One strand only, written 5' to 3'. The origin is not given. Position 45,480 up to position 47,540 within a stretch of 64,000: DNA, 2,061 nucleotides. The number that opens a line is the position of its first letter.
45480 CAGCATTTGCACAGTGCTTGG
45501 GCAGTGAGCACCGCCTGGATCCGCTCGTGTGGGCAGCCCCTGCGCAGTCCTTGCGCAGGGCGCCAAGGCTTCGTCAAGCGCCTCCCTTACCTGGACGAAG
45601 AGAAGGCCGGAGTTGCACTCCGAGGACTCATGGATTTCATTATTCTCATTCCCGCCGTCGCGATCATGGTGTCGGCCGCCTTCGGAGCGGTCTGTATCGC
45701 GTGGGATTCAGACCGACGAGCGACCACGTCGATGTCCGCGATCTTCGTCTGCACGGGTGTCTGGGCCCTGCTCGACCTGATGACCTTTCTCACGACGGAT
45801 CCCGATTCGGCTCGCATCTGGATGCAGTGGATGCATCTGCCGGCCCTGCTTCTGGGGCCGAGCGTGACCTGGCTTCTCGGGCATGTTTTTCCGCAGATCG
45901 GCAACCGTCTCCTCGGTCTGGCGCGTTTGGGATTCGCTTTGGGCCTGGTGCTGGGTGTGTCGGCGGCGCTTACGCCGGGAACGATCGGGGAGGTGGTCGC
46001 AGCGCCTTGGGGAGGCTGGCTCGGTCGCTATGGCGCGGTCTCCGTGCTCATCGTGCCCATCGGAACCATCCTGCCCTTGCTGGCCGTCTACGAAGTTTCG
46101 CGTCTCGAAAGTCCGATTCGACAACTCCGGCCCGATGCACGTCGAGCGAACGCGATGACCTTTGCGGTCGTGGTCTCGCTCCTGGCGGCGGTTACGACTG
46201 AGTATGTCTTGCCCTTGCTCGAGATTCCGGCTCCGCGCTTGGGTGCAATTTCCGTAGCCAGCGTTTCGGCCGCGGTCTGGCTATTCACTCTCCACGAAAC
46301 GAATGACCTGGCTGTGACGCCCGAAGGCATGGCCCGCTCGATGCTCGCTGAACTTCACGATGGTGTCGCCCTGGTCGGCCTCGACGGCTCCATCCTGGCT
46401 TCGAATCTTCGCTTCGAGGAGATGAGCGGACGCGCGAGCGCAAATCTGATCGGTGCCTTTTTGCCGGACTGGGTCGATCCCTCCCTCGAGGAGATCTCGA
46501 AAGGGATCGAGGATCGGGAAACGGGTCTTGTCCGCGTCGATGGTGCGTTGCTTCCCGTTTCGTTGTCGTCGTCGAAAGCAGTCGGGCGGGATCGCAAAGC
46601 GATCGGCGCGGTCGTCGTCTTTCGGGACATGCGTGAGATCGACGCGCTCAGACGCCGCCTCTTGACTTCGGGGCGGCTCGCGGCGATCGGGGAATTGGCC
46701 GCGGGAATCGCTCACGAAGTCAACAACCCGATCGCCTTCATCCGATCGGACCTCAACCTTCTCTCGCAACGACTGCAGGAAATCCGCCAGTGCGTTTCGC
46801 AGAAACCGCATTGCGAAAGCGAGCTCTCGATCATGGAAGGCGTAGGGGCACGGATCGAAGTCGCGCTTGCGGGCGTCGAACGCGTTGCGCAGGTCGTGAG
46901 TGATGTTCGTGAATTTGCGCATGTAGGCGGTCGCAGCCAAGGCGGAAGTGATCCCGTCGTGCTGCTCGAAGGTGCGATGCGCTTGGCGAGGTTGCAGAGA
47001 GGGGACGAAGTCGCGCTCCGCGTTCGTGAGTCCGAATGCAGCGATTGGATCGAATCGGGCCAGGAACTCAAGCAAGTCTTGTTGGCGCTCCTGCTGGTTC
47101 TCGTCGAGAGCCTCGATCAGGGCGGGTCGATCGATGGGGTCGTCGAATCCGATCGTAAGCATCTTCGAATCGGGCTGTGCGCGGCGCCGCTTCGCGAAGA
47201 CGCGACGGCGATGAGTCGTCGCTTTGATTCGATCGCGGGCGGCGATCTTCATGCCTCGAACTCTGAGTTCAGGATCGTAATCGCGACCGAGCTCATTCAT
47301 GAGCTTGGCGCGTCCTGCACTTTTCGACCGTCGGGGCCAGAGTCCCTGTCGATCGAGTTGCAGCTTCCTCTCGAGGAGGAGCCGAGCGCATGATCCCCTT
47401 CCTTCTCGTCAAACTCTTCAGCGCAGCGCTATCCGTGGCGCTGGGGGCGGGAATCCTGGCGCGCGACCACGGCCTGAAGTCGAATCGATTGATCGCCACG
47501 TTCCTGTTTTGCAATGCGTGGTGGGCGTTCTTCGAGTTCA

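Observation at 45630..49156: Tandem paralogous sensor kinases with reciprocal motif loss (His-only plus ATPase-only): candidate obligate trans-phosphorylating heterodimer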

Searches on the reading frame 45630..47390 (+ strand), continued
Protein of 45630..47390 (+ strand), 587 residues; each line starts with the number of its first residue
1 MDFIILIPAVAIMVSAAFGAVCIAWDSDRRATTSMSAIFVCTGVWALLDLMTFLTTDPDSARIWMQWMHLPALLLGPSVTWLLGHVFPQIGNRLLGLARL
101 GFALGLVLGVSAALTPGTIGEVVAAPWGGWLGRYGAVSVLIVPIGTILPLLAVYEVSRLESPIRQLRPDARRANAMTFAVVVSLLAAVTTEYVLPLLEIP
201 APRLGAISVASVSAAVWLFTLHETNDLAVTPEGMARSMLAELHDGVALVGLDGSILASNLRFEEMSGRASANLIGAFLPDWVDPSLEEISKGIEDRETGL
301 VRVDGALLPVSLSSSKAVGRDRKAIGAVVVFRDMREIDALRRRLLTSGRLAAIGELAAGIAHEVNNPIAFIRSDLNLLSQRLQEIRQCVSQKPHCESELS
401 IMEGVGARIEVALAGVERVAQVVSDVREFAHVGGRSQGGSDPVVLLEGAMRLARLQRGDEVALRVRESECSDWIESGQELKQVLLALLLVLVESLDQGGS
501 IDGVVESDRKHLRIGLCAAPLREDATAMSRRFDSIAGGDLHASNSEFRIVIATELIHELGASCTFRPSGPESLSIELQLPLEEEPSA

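Call 45: search_solved_structures(query=window:45630-47390:+, max_evalue=0.001, show_alignments=2)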
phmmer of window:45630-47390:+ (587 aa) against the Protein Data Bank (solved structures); distinct sequences matched with E-value up to 0.001: 2.
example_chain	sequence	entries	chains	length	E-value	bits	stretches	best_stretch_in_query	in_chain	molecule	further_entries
3a0r_A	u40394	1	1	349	6.6e-05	25.3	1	235-386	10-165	Sensor protein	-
9jfj_A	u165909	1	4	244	0.00074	21.9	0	339-499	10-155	Sensor histidine kinase ZraS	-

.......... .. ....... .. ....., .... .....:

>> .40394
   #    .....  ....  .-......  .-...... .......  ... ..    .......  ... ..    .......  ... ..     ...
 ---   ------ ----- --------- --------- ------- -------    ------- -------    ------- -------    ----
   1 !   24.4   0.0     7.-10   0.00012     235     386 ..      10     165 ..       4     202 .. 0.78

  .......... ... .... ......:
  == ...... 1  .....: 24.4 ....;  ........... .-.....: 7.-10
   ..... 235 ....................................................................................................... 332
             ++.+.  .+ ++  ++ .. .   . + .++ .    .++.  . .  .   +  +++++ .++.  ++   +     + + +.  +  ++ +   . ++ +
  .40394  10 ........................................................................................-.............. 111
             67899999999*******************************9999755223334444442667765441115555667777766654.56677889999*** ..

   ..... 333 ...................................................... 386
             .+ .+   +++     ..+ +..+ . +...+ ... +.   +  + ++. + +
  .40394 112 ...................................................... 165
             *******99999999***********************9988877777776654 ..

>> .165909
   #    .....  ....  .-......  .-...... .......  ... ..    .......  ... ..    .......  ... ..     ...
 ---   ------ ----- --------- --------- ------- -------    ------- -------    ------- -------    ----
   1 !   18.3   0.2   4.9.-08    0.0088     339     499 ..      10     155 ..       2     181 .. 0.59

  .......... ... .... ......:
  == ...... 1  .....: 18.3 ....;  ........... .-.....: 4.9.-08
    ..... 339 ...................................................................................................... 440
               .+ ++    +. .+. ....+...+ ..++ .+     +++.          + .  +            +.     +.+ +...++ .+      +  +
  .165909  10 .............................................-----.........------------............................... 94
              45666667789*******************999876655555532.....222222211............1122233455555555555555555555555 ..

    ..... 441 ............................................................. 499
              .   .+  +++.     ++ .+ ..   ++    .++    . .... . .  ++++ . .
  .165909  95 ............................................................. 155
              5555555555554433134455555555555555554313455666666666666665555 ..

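Call 60: find_encoding_contigs(protein=P0097, flank=6000, max_places=2)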
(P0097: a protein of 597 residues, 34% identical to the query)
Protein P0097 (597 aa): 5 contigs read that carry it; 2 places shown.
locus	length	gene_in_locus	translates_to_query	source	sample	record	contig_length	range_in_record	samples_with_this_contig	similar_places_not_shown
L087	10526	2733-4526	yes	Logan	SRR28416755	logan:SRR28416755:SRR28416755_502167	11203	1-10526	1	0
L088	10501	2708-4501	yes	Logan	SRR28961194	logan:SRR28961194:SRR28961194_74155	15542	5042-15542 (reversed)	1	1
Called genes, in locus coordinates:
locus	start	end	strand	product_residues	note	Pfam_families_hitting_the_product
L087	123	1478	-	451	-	PF00909:Ammonium_transp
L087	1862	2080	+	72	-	-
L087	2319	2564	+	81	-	PF14357:DUF4404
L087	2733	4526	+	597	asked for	PF00989:PAS (weak), PF13188:PAS_8 (weak), PF13426:PAS_9 (weak), PF02518:HATPase_c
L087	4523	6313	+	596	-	PF00989:PAS (weak), PF08448:PAS_4 (weak), PF13188:PAS_8 (faint), PF02518:HATPase_c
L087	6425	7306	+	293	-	PF13714:PEP_mutase, PF00463:ICL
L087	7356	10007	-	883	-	PF00270:DEAD, PF04851:ResIII (weak), PF22527:DEXQc_Suv3, PF00271:Helicase_C (weak), PF12029:DUF3516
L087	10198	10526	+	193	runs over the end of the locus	PF00691:OmpA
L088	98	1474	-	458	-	PF00909:Ammonium_transp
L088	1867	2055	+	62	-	-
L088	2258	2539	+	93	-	PF14357:DUF4404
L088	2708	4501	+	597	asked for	PF00989:PAS (weak), PF13188:PAS_8 (weak), PF13426:PAS_9 (weak), PF02518:HATPase_c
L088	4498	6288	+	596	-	PF00989:PAS (weak), PF08448:PAS_4 (weak), PF13188:PAS_8 (faint), PF02518:HATPase_c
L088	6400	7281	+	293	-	PF13714:PEP_mutase, PF00463:ICL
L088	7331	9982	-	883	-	PF00270:DEAD, PF04851:ResIII (weak), PF22527:DEXQc_Suv3, PF00271:Helicase_C (weak), PF12029:DUF3516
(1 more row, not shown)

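Call 61: find_encoding_contigs(protein=P0099, flank=6000, max_places=2)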
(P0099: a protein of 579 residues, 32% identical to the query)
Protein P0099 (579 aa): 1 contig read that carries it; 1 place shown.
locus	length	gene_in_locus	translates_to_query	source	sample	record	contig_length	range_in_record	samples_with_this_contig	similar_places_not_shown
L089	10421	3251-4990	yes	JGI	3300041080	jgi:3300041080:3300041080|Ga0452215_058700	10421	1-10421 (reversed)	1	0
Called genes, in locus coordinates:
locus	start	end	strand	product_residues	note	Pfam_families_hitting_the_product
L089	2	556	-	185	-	?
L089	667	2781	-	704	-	PF02922:CBM_48, PF00128:Alpha-amylase, PF21331:Isoamylase_C (weak)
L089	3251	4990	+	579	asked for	PF00989:PAS (faint), PF00512:HisKA (weak), PF02518:HATPase_c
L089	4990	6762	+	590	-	PF08448:PAS_4 (weak), PF13188:PAS_8 (weak), PF02518:HATPase_c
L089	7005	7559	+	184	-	-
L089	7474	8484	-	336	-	-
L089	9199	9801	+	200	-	-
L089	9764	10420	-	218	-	?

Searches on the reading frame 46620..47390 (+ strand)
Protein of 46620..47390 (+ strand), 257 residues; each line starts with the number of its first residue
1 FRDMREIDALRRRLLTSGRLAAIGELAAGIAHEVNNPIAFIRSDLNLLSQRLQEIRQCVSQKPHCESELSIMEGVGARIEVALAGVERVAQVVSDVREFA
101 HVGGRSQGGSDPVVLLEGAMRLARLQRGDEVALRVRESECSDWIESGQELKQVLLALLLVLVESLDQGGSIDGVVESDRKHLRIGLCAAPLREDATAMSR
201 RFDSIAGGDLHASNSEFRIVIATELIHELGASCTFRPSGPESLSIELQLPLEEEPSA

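Call 38: predict_structure(alignment_id=A2)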
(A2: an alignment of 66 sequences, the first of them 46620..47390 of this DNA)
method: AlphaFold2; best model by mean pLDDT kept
length: 257 residues; sequences in the alignment: 66
mean_pLDDT: 86.3   pTM: 0.79
mean pLDDT of the five models: 86.3, 85.6, 84.4, 83.4, 82.1
residues with pLDDT >= 90: 150; 70-90: 72; 50-70: 23; < 50: 12
segments of 3 or more residues with pLDDT < 50: 254-257
pLDDT, mean of each block of 10 residues (from residue 1): 50 52 72 88 97 95 90 96 93 88 80 95 90 92 90 94 96 94 97 93 82 74 90 94 96 56
secondary structure, 60 per line:
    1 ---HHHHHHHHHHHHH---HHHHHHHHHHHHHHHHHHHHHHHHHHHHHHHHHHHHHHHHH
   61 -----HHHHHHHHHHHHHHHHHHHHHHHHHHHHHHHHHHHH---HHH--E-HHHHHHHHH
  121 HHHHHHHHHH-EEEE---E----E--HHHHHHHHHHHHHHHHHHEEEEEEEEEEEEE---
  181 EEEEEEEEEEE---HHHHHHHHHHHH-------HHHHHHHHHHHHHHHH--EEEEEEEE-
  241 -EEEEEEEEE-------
elements in order: H4-16 H20-60 H66-101 H112-130 E132-135 H147-164 E165-177 E181-191 H195-206 H214-229 E232-239 E242-250

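Call 41: fold_search(model_id=the predicted structure, library=pdb)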
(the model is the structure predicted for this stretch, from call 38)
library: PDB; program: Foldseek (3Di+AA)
matches with E <= 10: 877; with E <= 0.001: 321
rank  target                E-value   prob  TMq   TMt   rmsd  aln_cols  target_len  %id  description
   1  9jfj_A                2.7e-12  1.00  0.48  0.52  10.9       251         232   19  Crystal structure of the cytoplasmic domain of ZraS in ADP-bound form (released 2025-03-26)
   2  9jfj_D                1.0e-11  1.00  0.48  0.52  17.8       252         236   20  Crystal structure of the cytoplasmic domain of ZraS in ADP-bound form (released 2025-03-26)
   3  9jfj_C                1.7e-11  1.00  0.48  0.53  11.2       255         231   19  Crystal structure of the cytoplasmic domain of ZraS in ADP-bound form (released 2025-03-26)
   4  9jfj_B                3.6e-11  1.00  0.48  0.54  18.5       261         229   19  Crystal structure of the cytoplasmic domain of ZraS in ADP-bound form (released 2025-03-26)
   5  4gcz_A                3.4e-10  1.00  0.54  0.40   7.3       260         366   17  Structure of a blue-light photoreceptor (released 2013-06-19)
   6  8a6x_B                3.6e-10  1.00  0.42  0.30  20.8       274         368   19  Crystal structure of a chimeric LOV-Histidine kinase SB2F1 (asymmetrical variant, trigonal form with long c axis) (released 2024-01-10)
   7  8a7h_A                3.8e-10  1.00  0.39  0.29  19.0       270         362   18  Crystal structure of a chimeric LOV-Histidine kinase SB2F1-I66R mutant (light state; asymmetrical variant, trigonal fo (released 2024-01-10)
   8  7z8n_A                1.0e-09  1.00  0.42  0.38  10.3       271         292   17  GacS histidine kinase from Pseudomonas aeruginosa (released 2022-07-13)
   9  8a3u                  1.4e-09  1.00  0.36  0.27  19.4       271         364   18  Crystal structure of a chimeric LOV-Histidine kinase SB2F1 (symmetrical variant, trigonal form with short c-axis) (released 2023-12-20)
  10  8a7f_A                1.8e-09  1.00  0.44  0.32  19.3       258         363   17  Crystal structure of a chimeric LOV-Histidine kinase SB2F1-I66R mutant (asymmetrical variant, trigonal form with long  (released 2024-01-10)
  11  8isi_A                2.4e-09  1.00  0.43  0.15  13.7       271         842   14  Photochromobilin-free form of Arabidopsis thaliana phytochrome A - apo-AtphyA (released 2023-08-09)
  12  6dk8_A                2.8e-09  1.00  0.46  0.52   9.6       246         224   17  RetS kinase region without cobalt (released 2019-03-20)
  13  4gcz_B                3.2e-09  1.00  0.45  0.34   8.2       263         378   18  Structure of a blue-light photoreceptor (released 2013-06-19)
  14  8a7f_B                3.8e-09  1.00  0.45  0.33  19.2       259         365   17  Crystal structure of a chimeric LOV-Histidine kinase SB2F1-I66R mutant (asymmetrical variant, trigonal form with long  (released 2024-01-10)
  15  6dk7_B                4.5e-09  1.00  0.44  0.49   9.3       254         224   17  RetS histidine kinase region with cobalt (released 2019-03-20)
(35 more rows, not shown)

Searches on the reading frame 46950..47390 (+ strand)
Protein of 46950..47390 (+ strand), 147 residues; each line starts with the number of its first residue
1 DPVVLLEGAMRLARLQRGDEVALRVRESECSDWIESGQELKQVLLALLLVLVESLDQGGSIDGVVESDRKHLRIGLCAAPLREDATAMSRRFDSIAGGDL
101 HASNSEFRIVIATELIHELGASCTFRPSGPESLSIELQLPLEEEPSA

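Call 57: search_protein_representatives(protein=window:46950-47390:+)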
Query: 147 residues. Proteins with E-value up to 0.001 (for the whole library): 20; up to 1e-10: 13; up to 1e-30: 2. The best 20 are listed.
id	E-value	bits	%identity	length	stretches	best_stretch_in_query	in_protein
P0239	1.1e-37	145.7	55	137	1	10-142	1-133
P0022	6.4e-37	143.1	55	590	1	1-142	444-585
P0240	2.8e-22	95.8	40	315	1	1-141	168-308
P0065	9.7e-21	90.7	39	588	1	1-143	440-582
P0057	3.7e-20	88.9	42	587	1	1-144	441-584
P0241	2.7e-19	86.1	48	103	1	44-143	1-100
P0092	8.4e-15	71.5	41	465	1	4-147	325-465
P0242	2.4e-14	70.0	37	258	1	2-140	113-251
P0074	3.7e-14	69.4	37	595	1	1-145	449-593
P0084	4.6e-14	69.1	35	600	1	1-143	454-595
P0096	2.9e-13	66.6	35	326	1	3-145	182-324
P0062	9.4e-13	64.9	33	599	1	3-141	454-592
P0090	4.5e-11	59.4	32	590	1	2-143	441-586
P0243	1.4e-09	54.6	33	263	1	1-142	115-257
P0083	7.5e-09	52.2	32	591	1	1-144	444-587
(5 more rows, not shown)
